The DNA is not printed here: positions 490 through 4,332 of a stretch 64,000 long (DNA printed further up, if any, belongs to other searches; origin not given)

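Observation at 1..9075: A 9-kb stop-free reading frame (>=3000 codons) that the ORF track misses because it runs off the window edge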

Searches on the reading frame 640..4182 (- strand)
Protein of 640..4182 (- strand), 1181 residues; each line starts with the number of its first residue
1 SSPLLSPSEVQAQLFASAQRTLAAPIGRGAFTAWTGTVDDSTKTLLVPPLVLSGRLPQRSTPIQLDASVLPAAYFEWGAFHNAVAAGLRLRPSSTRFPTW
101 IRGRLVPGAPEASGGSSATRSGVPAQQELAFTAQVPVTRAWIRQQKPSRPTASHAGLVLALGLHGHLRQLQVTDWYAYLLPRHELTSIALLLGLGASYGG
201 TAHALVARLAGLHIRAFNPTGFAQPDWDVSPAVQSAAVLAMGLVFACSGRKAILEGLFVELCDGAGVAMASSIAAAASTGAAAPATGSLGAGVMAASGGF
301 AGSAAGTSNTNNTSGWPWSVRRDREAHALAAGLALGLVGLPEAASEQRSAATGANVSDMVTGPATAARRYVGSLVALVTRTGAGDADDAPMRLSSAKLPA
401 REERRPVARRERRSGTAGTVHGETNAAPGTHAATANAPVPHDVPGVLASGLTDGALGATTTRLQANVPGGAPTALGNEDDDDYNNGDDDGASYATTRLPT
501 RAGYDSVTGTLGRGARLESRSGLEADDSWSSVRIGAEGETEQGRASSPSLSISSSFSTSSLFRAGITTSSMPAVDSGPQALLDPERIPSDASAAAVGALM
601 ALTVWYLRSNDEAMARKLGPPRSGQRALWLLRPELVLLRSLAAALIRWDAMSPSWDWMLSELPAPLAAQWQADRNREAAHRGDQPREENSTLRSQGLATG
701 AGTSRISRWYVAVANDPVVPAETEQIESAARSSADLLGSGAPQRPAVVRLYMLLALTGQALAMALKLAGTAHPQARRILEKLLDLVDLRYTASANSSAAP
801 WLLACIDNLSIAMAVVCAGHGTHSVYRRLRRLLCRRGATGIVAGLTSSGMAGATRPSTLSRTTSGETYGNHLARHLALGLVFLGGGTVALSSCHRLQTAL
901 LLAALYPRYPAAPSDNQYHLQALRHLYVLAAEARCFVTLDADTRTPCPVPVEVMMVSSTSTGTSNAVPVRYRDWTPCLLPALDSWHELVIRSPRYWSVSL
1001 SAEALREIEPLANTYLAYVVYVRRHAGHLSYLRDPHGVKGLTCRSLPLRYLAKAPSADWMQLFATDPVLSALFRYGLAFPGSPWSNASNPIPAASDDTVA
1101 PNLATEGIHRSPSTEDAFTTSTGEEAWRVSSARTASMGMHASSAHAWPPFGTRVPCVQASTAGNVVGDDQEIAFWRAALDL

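Call 41: search_protein_representatives(protein=window:640-4182:-)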
Query: 1181 residues. Proteins with E-value up to 0.001 (for the whole library): 2057; up to 1e-10: 1337; up to 1e-30: 586. The best 150 are listed.
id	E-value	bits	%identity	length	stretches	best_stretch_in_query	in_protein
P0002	3.8e-259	879.8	59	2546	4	743-1082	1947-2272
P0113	1.0e-203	696.2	62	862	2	3-388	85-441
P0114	7.8e-88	312.5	41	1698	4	754-1074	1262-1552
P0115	6.7e-86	306.0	40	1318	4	754-1057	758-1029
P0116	7.9e-86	305.8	42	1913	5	748-1048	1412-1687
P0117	7.0e-83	296.0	42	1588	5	137-290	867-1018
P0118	1.1e-82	295.4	39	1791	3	9-262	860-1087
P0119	5.0e-81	289.9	41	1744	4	137-268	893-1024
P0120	1.3e-80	288.5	36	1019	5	786-1076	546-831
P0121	9.4e-80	285.7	41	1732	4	747-1057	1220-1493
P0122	9.3e-79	282.4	40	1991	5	848-1048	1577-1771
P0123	3.5e-77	277.2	37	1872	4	754-1049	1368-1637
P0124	4.4e-75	270.2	36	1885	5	728-1055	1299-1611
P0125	5.8e-75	269.8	38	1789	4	755-1086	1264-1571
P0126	6.9e-75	269.6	39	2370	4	744-1047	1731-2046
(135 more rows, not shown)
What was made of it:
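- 1,337 representative proteins match at E<=1e-10 (call 41).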
